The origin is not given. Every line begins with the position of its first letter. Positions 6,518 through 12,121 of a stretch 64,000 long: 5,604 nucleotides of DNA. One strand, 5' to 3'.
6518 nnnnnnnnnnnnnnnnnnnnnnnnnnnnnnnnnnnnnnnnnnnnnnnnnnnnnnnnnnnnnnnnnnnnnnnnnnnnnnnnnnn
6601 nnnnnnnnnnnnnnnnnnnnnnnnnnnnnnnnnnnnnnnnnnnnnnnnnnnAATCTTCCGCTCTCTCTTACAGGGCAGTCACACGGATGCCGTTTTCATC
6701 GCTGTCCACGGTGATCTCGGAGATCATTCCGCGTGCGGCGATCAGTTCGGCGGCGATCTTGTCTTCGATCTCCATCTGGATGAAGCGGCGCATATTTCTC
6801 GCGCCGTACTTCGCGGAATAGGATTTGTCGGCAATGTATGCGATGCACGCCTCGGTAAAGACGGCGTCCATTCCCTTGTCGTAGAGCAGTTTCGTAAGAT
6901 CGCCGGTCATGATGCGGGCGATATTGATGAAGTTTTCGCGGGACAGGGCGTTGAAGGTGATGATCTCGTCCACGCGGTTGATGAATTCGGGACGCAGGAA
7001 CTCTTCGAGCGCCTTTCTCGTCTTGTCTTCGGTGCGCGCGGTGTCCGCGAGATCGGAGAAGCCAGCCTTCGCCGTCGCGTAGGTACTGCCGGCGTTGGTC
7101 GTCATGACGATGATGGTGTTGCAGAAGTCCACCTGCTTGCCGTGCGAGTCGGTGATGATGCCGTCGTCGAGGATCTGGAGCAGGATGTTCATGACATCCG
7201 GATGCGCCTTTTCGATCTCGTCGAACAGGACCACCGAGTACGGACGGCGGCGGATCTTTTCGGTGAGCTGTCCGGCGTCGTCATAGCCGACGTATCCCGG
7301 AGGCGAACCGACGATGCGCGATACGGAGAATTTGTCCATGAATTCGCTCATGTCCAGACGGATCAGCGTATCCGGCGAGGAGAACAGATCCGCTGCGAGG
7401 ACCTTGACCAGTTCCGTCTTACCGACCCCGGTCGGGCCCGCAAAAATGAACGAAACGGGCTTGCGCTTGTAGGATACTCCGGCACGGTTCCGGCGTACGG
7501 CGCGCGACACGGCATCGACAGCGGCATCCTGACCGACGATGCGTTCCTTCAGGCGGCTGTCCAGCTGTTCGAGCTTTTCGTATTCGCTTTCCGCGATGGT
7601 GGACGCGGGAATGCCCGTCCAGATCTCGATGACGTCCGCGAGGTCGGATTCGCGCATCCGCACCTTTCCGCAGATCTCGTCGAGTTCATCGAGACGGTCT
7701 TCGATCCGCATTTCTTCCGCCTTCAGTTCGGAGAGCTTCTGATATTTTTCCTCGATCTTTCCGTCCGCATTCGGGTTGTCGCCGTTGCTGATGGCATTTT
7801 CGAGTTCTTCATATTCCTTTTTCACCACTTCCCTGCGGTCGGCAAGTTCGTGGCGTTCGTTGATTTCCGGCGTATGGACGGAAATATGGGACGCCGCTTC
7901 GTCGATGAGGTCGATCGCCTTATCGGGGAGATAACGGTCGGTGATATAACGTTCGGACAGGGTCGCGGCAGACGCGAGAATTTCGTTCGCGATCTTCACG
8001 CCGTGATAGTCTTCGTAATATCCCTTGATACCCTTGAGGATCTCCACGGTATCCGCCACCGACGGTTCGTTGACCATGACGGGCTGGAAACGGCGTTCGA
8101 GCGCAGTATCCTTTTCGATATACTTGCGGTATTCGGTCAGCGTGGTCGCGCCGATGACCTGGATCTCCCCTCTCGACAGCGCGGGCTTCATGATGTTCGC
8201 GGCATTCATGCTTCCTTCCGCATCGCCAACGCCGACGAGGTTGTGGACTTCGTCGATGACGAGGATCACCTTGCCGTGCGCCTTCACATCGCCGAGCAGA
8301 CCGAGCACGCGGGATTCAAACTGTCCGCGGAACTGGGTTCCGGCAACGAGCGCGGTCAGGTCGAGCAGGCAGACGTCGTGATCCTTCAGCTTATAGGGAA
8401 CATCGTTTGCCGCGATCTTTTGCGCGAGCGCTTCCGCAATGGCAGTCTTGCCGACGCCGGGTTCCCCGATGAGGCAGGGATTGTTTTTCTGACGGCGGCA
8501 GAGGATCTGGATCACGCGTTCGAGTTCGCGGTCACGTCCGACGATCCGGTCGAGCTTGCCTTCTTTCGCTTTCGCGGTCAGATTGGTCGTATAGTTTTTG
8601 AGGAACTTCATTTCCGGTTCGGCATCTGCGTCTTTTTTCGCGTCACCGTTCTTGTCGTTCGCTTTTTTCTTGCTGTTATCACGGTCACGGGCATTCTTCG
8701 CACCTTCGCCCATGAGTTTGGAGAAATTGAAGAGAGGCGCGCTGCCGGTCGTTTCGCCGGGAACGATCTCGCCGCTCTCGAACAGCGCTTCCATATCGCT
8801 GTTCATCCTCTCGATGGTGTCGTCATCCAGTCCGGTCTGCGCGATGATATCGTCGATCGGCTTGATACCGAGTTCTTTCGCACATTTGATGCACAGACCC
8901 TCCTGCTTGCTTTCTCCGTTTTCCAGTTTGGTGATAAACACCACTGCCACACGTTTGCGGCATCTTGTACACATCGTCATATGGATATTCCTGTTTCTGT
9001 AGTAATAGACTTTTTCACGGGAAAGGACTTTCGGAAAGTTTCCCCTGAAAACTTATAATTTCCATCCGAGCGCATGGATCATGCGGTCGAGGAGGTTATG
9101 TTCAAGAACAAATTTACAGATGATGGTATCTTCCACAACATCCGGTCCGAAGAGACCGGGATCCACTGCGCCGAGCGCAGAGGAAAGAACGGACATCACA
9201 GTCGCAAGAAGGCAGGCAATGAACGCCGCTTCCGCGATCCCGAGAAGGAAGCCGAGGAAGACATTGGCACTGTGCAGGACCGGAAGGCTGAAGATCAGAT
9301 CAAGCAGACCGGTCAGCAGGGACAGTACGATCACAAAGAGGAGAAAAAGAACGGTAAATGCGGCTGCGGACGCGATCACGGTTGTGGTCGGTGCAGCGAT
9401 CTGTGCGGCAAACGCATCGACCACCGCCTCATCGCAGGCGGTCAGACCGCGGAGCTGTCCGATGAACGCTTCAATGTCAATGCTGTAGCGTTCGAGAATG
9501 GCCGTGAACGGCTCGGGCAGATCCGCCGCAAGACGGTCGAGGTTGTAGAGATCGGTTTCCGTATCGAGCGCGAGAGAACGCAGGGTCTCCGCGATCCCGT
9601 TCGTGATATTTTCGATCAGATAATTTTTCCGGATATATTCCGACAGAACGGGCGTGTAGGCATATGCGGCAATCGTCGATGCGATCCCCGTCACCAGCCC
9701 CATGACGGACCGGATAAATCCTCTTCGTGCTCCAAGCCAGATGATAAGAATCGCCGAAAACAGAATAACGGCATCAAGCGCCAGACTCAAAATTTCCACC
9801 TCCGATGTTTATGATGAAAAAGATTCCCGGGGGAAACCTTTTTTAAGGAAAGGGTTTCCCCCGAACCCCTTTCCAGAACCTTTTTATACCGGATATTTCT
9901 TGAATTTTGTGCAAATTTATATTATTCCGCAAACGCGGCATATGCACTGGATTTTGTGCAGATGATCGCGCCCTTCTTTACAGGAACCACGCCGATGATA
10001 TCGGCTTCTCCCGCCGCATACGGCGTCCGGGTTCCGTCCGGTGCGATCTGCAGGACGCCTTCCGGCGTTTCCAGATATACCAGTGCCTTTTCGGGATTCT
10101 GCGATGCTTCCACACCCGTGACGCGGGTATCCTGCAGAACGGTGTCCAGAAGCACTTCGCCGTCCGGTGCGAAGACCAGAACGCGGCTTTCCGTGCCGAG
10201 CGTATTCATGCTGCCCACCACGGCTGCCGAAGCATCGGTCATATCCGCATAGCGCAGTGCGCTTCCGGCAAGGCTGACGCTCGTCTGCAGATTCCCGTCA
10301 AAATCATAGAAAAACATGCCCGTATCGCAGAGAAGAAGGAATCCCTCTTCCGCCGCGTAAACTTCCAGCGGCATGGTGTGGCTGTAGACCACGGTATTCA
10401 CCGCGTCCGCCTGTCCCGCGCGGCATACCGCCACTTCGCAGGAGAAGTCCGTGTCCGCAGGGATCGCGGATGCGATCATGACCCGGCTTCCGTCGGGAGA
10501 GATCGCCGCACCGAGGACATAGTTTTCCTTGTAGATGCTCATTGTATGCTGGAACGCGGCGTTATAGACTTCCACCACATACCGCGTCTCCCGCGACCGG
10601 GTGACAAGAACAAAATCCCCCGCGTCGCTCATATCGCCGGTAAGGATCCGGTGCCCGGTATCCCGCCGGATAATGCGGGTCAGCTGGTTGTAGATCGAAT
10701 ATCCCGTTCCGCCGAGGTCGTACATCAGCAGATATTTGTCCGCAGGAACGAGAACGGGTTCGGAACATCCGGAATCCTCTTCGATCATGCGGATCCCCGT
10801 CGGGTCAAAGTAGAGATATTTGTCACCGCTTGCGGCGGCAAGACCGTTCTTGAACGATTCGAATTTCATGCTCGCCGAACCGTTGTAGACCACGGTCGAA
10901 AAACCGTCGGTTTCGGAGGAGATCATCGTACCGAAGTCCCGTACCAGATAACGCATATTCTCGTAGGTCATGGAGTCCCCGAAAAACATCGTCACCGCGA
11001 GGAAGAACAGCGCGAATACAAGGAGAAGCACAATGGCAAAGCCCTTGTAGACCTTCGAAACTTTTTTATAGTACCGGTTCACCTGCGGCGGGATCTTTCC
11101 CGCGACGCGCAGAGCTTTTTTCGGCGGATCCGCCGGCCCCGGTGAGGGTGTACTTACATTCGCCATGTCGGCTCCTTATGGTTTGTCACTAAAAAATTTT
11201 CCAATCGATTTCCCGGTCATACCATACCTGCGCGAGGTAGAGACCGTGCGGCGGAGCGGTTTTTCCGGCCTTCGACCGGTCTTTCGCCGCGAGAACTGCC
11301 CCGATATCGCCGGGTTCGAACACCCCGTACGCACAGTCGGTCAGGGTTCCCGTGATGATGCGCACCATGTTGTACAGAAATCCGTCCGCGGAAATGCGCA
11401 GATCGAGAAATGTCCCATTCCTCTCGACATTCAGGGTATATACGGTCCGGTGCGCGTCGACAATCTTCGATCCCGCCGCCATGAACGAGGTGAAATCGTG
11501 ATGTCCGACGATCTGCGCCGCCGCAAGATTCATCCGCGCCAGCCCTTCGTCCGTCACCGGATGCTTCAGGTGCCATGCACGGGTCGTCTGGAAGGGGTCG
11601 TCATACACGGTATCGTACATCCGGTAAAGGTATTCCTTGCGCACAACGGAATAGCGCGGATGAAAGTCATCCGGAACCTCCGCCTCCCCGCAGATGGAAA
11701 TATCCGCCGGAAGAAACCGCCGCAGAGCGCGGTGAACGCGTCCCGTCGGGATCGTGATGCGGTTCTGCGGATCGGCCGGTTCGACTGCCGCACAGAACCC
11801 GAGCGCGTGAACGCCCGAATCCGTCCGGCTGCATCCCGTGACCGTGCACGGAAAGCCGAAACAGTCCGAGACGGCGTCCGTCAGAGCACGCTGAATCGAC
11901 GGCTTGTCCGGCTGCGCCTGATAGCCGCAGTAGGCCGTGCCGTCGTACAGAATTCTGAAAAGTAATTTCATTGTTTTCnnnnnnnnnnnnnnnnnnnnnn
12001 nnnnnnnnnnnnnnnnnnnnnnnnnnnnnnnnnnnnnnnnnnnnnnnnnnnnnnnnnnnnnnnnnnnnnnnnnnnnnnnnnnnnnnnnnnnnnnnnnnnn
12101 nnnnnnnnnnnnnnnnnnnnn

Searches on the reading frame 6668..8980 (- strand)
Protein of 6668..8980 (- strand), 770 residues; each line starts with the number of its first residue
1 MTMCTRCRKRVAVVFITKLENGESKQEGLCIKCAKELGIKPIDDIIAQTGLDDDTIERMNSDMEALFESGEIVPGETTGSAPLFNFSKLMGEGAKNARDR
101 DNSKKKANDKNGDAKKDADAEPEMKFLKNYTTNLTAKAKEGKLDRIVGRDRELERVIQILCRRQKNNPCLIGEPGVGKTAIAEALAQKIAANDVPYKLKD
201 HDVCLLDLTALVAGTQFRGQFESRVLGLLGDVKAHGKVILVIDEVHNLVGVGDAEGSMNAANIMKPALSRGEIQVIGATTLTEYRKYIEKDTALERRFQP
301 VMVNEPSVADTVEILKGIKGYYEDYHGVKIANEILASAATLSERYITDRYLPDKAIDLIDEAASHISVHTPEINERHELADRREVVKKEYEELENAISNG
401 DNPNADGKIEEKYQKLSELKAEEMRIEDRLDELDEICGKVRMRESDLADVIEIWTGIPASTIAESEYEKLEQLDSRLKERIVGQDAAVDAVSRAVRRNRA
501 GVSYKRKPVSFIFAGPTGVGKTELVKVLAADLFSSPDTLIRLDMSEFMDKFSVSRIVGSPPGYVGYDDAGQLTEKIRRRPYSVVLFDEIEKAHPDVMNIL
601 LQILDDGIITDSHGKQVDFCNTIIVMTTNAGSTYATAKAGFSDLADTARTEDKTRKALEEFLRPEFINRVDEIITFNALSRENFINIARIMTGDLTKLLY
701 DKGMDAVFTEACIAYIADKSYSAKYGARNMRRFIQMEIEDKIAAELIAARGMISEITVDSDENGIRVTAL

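Call 62: search_protein_families(library=pfam, proteins=[window:6668-8980:-], max_evalue=0.00001)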
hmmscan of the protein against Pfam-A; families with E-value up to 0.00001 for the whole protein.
window:6668-8980:- (770 aa): 13 families
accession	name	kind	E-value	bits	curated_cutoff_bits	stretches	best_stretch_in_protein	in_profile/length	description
PF07724.20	AAA_2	-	3.3e-63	213.1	27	1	507-673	2-166/166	AAA domain (Cdc48 subfamily)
PF17871.7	AAA_lid_9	-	6.4e-28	97.2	22.8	1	307-396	1-91/104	AAA lid domain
PF00004.35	AAA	-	9.2e-24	84.8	21.2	2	169-284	2-111/131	ATPase family associated with various cellular activities (AAA)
PF10431.15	ClpB_D2-small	-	1.4e-17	64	21.9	1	679-749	1-71/81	C-terminal, D2-small domain, of ClpB protein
PF07728.20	AAA_5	-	5.2e-16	59.3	22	1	511-632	2-125/139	AAA domain (dynein-related subfamily)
PF13401.12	AAA_22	-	1.4e-11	45.3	27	0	164-261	4-104/130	AAA domain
PF13191.12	AAA_16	-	1.5e-11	45.5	32.6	1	146-195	2-57/167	AAA ATPase domain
PF00158.32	Sigma54_activat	-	2.1e-08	34.5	20.2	0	504-638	18-151/168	Sigma-54 interaction domain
PF20720.3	nSTAND3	-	1.6e-07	31.6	27.2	0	158-198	12-51/155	Novel STAND NTPase 3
PF05621.17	TniB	-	5e-07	29.8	22.4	0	220-304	106-185/189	Bacterial TniB protein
PF01637.24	ATPase_2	-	2.3e-06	28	33.2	0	148-255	3-129/225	ATPase domain predominantly from Archaea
PF01695.23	IstB_IS21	-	4e-06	26.9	24.1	0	162-190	89-117/238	IstB-like ATP binding protein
PF13173.12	AAA_14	-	4.6e-06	27.1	27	0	512-612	6-98/129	AAA domain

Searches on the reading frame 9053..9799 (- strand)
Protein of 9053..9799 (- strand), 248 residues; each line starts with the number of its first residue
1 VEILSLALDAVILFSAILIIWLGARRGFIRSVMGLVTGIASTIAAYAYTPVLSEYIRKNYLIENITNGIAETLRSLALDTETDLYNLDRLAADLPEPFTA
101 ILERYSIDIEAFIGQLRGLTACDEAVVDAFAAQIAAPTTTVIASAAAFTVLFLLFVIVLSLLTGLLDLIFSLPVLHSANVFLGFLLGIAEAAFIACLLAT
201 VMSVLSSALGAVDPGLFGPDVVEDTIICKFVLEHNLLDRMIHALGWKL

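Call 17: search_protein_families(library=pfam, proteins=[window:9053-9799:-])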
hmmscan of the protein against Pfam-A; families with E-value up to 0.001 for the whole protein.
window:9053-9799:- (248 aa): 1 family
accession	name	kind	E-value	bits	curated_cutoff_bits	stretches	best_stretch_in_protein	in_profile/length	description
PF02674.22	Colicin_V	-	1.2e-16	61.4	29.3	2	133-206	48-122/144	Colicin V production protein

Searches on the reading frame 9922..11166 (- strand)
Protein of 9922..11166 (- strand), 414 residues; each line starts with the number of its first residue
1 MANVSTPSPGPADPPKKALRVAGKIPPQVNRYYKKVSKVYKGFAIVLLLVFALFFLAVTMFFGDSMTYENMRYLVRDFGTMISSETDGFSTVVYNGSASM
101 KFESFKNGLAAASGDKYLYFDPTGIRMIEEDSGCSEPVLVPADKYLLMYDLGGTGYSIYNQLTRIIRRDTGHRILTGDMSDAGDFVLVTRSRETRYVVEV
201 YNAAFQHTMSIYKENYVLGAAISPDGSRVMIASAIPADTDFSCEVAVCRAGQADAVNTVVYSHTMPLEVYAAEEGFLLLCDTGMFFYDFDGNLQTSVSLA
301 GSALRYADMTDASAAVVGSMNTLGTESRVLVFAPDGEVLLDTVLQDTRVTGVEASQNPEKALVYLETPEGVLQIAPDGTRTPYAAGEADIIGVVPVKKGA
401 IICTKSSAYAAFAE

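Call 33: search_protein_families(library=pfam, proteins=[window:9922-11166:-])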
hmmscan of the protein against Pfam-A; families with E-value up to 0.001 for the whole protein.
window:9922-11166:- (414 aa): 1 family
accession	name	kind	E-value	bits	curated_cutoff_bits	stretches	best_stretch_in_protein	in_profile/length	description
PF18975.6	DUF5711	-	8.9e-12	45.3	26.3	1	97-341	19-275/344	Family of unknown function (DUF5711)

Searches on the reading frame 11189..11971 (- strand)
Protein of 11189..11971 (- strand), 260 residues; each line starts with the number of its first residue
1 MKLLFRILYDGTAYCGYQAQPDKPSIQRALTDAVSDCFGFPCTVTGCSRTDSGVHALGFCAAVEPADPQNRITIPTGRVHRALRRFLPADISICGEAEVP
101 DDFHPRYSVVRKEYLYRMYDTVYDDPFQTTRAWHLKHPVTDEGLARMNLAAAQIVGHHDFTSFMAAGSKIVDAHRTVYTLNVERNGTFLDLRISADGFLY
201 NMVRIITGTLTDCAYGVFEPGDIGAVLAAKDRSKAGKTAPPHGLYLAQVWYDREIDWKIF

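Call 62: search_protein_families(library=pfam, proteins=[window:11189-11971:-], max_evalue=0.00001)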
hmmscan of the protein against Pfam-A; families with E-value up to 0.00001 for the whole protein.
window:11189-11971:- (260 aa): 1 family
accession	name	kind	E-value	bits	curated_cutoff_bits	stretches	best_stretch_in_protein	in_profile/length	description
PF01416.25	PseudoU_synth_1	-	4.8e-34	117.5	23.3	1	150-252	1-108/108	tRNA pseudouridine synthase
